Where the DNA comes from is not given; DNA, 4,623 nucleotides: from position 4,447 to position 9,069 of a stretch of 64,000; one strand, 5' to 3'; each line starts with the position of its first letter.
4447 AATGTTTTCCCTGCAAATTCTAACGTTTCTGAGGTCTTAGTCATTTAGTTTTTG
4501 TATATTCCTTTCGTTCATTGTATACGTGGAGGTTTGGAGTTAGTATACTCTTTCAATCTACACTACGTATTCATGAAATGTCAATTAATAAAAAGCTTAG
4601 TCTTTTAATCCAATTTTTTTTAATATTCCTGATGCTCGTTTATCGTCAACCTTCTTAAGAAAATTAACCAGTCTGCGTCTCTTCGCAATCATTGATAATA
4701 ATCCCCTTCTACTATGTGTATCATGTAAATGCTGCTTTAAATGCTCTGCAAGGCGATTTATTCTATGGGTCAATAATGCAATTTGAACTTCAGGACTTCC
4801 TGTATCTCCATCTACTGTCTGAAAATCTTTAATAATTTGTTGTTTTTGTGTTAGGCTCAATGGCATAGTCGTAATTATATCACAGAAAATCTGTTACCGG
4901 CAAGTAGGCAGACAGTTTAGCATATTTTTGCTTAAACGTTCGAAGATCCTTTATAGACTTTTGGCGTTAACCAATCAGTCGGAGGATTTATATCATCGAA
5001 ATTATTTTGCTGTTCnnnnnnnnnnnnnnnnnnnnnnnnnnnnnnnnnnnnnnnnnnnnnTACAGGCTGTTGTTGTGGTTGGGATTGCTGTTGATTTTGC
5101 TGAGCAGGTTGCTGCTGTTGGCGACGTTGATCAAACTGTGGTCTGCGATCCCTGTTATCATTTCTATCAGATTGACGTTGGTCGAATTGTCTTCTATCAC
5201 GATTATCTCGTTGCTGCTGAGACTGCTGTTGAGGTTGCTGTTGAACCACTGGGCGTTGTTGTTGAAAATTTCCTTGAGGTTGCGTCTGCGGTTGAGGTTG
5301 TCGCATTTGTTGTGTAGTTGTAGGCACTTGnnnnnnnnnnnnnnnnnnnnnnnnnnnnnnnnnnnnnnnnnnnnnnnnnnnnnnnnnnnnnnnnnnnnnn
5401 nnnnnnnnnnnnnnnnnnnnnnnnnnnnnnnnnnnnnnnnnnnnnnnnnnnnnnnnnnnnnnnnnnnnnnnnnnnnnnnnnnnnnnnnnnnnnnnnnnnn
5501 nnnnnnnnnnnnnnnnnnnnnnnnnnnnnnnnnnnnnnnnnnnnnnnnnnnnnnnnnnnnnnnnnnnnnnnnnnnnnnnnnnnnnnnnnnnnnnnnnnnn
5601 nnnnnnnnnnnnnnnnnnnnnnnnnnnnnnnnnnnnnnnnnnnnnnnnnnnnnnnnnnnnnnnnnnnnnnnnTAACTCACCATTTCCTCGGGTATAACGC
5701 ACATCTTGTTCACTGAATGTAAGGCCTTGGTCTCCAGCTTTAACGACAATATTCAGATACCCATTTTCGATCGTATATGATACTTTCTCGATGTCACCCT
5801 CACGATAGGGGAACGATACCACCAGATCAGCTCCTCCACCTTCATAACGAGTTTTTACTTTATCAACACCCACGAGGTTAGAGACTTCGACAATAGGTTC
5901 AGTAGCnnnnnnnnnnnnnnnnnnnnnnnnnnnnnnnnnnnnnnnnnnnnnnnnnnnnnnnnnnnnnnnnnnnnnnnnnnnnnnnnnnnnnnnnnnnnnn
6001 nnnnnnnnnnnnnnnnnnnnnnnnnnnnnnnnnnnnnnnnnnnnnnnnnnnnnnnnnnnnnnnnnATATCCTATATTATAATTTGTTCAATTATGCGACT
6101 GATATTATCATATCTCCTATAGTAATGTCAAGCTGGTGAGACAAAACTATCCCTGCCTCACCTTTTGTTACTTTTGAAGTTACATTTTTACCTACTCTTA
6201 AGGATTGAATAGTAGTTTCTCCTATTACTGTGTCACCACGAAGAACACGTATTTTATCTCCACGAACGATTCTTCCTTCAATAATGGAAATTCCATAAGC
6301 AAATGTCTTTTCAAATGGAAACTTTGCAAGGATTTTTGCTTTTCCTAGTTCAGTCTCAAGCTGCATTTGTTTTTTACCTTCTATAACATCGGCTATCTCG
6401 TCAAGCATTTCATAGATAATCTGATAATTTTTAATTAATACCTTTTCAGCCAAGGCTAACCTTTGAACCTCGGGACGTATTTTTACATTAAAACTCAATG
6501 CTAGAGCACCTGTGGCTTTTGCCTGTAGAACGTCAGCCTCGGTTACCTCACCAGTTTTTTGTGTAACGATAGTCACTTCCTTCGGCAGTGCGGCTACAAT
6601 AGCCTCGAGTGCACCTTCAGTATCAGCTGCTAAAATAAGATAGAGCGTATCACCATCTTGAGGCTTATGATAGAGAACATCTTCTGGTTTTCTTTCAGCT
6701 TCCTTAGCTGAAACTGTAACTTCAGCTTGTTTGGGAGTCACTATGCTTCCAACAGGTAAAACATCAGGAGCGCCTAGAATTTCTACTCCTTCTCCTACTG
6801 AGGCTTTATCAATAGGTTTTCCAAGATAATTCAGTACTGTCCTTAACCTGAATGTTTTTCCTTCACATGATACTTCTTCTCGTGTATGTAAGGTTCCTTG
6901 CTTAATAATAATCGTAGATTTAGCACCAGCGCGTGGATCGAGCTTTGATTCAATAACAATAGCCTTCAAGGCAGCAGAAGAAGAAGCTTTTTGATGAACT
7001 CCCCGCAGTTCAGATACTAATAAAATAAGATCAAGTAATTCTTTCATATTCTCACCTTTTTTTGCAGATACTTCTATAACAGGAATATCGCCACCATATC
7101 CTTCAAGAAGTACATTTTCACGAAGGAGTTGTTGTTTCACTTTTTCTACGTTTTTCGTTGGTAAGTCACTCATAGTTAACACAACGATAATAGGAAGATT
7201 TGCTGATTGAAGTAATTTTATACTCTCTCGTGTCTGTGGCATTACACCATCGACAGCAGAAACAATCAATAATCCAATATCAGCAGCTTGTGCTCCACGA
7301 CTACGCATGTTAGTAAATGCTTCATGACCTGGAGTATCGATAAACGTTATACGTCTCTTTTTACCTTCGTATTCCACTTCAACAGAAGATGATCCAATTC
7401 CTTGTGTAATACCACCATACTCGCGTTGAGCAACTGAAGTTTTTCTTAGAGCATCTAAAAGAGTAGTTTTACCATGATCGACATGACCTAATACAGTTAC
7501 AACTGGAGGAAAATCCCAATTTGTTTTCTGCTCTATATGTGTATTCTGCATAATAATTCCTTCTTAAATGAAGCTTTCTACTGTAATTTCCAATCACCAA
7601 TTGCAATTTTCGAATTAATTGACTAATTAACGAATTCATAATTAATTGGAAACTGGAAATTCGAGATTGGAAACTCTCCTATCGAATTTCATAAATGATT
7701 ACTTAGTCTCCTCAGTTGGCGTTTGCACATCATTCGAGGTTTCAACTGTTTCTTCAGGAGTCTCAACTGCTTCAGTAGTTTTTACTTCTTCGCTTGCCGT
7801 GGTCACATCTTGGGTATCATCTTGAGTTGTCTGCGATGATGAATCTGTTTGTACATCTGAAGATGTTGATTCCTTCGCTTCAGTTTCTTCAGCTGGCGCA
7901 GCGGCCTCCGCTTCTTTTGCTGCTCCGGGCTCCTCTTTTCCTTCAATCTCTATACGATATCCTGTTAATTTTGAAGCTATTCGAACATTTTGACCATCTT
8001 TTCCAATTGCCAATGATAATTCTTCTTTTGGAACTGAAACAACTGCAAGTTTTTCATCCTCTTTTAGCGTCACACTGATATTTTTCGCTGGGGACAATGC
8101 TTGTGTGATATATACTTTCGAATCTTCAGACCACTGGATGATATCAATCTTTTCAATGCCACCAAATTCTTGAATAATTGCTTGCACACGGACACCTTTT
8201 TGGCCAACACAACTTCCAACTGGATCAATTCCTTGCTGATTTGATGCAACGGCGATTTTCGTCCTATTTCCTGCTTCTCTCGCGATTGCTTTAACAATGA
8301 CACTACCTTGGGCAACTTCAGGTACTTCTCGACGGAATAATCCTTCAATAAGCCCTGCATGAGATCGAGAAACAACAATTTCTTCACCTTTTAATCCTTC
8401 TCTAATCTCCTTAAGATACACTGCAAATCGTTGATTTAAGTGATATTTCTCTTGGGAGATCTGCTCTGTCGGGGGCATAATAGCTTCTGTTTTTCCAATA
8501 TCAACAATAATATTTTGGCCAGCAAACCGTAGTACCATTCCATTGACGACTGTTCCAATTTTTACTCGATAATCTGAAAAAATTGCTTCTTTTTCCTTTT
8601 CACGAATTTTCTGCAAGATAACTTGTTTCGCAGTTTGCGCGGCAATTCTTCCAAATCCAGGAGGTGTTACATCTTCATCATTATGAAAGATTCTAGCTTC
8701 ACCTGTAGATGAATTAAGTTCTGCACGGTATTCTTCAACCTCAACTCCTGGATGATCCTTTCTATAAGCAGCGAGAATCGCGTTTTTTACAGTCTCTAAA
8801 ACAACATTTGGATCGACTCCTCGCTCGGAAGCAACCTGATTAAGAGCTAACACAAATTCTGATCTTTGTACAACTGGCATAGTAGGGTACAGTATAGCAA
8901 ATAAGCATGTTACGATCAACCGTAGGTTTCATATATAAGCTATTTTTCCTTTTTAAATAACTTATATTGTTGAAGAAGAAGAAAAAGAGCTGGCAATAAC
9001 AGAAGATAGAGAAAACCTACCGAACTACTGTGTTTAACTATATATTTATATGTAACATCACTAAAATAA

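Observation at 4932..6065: Catalytically degenerate NrnA (DHH/DHHA1) pseudo-enzyme in the conserved infB-rpsO position; rbfA and truB absent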

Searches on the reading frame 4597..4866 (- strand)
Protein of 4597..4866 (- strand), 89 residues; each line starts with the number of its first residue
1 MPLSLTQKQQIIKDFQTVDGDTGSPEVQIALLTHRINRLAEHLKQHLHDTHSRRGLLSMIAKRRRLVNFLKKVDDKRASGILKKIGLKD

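Call 3: search_protein_families(library=pfam, proteins=[window:4597-4866:-], max_evalue=1)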
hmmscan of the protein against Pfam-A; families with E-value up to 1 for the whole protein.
window:4597-4866:- (89 aa): 3 families
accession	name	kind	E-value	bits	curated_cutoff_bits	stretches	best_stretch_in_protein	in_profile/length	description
PF00312.27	Ribosomal_S15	-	7.6e-30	103.3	31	1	8-87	1-80/81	Ribosomal protein S15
PF01949.23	Endo_dU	-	0.12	12.2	32.7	1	14-68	83-137/182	Endonuclease dU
PF22887.1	DUF7022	-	0.8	10.3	27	0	35-64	25-54/166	Family of unknown function (DUF7022)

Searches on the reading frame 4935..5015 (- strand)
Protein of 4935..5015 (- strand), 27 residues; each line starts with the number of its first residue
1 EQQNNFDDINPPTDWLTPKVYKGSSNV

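Call 88: search_solved_structures(query=window:4935-5015:-, max_evalue=10, show_alignments=3)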
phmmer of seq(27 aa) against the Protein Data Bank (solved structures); distinct sequences matched with E-value up to 10: 2.
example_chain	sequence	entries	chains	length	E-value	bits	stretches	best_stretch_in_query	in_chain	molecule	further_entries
7zaz_AAA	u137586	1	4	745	0.62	13.3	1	2-23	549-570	Prolyl endopeptidase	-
7zb0_A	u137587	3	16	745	0.63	13.3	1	2-23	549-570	Prolyl endopeptidase | OphP S580A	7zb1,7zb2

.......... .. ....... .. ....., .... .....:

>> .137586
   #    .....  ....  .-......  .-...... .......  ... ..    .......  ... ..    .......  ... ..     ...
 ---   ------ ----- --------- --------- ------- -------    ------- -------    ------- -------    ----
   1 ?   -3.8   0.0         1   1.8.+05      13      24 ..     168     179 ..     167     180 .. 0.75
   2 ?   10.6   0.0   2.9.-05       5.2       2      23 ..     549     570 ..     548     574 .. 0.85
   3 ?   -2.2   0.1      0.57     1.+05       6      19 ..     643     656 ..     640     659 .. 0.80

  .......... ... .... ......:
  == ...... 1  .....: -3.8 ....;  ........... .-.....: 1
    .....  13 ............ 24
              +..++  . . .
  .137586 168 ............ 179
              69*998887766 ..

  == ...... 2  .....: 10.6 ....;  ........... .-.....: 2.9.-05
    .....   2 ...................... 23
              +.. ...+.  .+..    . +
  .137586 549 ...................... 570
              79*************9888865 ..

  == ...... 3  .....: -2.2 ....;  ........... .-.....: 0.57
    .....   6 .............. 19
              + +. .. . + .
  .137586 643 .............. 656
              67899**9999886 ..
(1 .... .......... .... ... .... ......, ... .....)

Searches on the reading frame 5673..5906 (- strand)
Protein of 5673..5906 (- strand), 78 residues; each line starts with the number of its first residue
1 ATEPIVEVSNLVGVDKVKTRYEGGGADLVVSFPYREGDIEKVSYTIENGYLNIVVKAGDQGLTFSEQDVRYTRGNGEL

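Call 89: search_solved_structures(query=A3, max_evalue=10, show_alignments=2)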
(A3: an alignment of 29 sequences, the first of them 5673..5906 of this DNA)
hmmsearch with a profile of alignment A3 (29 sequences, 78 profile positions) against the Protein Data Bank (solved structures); distinct sequences matched with E-value up to 10: 3.
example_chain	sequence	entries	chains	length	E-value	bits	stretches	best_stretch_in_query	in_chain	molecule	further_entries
7nn3_A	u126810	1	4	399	0.52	13.3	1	36-66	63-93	Beta-xylanase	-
9his_H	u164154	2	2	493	0.63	13.1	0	27-74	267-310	DUF6242 domain-containing protein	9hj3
6m5y_A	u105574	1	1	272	0.7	12.9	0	31-53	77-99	Galectin-1,Galectin-1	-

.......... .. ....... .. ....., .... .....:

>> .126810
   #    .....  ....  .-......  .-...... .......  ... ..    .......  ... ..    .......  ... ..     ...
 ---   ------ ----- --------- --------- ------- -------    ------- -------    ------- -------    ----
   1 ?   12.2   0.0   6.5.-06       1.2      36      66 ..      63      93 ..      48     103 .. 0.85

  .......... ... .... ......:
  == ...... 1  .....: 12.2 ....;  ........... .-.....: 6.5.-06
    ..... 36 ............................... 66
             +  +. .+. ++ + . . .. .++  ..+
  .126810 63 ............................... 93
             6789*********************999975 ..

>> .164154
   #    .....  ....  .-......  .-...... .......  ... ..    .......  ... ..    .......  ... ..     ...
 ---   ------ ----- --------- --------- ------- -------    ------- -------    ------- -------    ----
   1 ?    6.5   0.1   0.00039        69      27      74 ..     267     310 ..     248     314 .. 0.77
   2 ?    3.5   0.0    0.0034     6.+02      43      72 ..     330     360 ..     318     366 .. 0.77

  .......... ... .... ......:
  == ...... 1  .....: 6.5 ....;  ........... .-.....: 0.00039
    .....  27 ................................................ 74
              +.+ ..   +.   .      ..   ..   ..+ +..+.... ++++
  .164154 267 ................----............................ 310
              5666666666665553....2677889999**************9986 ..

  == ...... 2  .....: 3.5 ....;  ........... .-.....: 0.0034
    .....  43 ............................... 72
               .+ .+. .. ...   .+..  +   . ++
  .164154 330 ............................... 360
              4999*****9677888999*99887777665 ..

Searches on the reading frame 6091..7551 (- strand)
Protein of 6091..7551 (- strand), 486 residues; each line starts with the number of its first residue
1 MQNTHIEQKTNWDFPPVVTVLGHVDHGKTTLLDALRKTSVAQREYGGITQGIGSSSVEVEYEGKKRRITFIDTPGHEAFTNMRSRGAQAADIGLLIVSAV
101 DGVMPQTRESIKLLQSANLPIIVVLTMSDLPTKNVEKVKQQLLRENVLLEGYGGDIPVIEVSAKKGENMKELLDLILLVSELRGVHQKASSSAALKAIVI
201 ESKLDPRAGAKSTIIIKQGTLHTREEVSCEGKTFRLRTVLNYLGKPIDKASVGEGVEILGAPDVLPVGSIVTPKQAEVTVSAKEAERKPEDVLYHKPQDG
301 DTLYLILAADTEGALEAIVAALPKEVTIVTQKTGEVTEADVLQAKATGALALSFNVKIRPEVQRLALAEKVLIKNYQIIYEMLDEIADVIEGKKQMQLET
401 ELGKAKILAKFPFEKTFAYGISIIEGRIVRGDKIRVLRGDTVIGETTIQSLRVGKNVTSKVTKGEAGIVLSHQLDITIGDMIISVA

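Call 3: search_protein_families(library=pfam, proteins=[window:6091-7551:-], max_evalue=1)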
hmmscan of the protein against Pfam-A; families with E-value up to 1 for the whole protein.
window:6091-7551:- (486 aa): 19 families
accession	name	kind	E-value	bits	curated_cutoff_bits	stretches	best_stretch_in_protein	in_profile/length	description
PF00009.33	GTP_EFTU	-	1.4e-39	136.1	26.5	1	18-177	6-183/188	Elongation factor Tu GTP binding domain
PF11987.13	IF-2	-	1.1e-20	74.1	27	1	289-386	12-116/117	Translation-initiation factor 2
PF01926.29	MMR_HSR1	-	1.8e-10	41.4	21.9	1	18-126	2-112/113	50S ribosome-binding GTPase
PF22042.2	EF-G_D2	-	3.9e-10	40.1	27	1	195-269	2-79/84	Elongation factor G domain 2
PF02421.24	FeoB_N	-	5.2e-08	33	27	1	18-175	3-155/156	Ferrous iron transport protein B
PF00071.28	Ras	-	5.5e-08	33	21.6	1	19-176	3-156/162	Ras family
PF03144.31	GTP_EFTU_D2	-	1.9e-05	25.4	30.3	1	420-480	5-70/73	Elongation factor Tu domain 2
PF00350.29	Dynamin_N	-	0.00043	20.8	27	1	18-50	1-33/168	Dynamin family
PF10662.15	PduV-EutP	-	0.0012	19.1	21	1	19-174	5-139/143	Ethanolamine utilisation - propanediol utilisation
PF09439.16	SRPRB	-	0.0017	18.2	25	1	16-81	4-61/178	Signal recognition particle receptor beta subunit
PF08477.19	Roc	-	0.0019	18.9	27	1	18-98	2-88/119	Ras of Complex, Roc, domain of DAPkinase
PF03029.23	ATP_bind_1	-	0.0056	16.9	27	1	64-192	89-226/240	Conserved hypothetical ATP binding protein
PF00025.27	Arf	-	0.0056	16.6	22.3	1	20-176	19-170/174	ADP-ribosylation factor family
PF00735.24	Septin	-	0.0069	16.1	26.2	1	18-80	7-76/280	Septin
PF19993.5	DO-GTPase2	-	0.073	13.2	27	0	17-35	2-20/226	Double-GTPase 2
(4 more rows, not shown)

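Call 4: search_protein_families(library=ncbifam, proteins=[window:6091-7551:-], max_evalue=1)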
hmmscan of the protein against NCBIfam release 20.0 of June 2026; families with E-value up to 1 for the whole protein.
window:6091-7551:- (486 aa): 43 families (the best 25 are shown)
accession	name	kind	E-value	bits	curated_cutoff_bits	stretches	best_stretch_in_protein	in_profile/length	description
TIGR00487.1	IF-2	equivalog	1.4e-113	380.7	424.4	1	12-483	84-575/587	translation initiation factor IF-2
NF003078.0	PRK04004.1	equivalog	7e-56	190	468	2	16-129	12-139/598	translation initiation factor IF-2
TIGR00491.2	aIF-2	equivalog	8.1e-44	150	554.75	2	16-125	5-128/591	translation initiation factor IF-2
NF011418.0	PRK14845.1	equivalog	3.5e-33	114.4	756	3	29-126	475-586/1049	translation initiation factor IF-2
TIGR00231.1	small_GTP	domain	6.3e-28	97.6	42.5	1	17-176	5-162/164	GTP-binding protein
TIGR00475.1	selB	equivalog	6.7e-27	94.4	242.25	1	18-186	3-171/581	selenocysteine-specific translation elongation factor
TIGR01393.1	lepA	equivalog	1.8e-26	92.6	533.9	2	19-239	7-236/595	translation elongation factor 4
NF009373.0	PRK12736.1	subfamily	1.5e-22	79.9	452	1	19-259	16-278/394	elongation factor Tu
TIGR00485.1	EF-Tu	equivalog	6.9e-22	77.7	522.4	1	18-258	15-277/394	elongation factor Tu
NF009372.0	PRK12735.1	subfamily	1.2e-21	77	479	1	18-258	15-279/396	elongation factor Tu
NF000766.0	PRK00049.1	subfamily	1.3e-21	76.9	449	1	18-174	15-193/396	elongation factor Tu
TIGR01394.1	TypA_BipA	equivalog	6.9e-18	64.2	757.3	1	18-276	4-289/594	translational GTPase TypA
NF009381.0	PRK12740.1-5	subfamily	5.4e-16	58.1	583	2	18-176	12-178/692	elongation factor G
NF008969.0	PRK12317.1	subfamily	6.7e-16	57.9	502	1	52-171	71-196/426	elongation factor 1-alpha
TIGR03680.1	eif2g_arch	equivalog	1.7e-15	57.2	514.5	2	57-176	73-192/407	translation initiation factor IF-2 subunit gamma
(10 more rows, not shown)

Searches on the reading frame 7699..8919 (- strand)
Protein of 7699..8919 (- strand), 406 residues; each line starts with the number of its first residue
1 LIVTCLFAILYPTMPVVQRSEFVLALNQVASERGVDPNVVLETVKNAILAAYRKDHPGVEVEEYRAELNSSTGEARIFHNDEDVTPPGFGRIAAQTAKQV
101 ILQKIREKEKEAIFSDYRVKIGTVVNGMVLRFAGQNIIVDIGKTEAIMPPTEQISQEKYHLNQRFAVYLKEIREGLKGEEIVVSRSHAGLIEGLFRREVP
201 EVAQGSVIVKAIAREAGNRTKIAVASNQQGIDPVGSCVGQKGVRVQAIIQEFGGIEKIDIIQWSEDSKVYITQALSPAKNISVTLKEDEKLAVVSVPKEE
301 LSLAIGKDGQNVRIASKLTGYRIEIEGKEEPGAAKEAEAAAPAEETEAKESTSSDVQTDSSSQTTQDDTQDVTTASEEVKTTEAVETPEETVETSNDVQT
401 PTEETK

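Call 3: search_protein_families(library=pfam, proteins=[window:7699-8919:-], max_evalue=1)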
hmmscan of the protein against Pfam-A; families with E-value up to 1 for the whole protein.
window:7699-8919:- (406 aa): 7 families
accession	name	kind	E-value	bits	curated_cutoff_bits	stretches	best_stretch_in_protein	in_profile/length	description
PF13184.12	KH_5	-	6.2e-25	87.6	27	1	216-284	1-68/69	NusA-like KH domain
PF08529.16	NusA_N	-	3e-17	63.4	23.8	2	21-82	1-60/119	NusA N-terminal domain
PF23095.1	KH_NusA_C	-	1.6e-07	31.7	34.2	1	292-326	1-35/59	Transcription termination/antitermination protein NusA, KH domain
PF00013.35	KH_1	-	7.4e-05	22.9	21.5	1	294-330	4-41/66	KH domain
PF13083.13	KH_KhpA-B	-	0.029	14.7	32.1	1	275-312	12-51/73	KhpA/KhpB, KH domain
PF19756.4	DUF6243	-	0.2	12.4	25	1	89-111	32-54/67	Family of unknown function (DUF6243)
PF07650.23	KH_2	-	0.66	10.3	22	1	272-329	7-65/78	KH domain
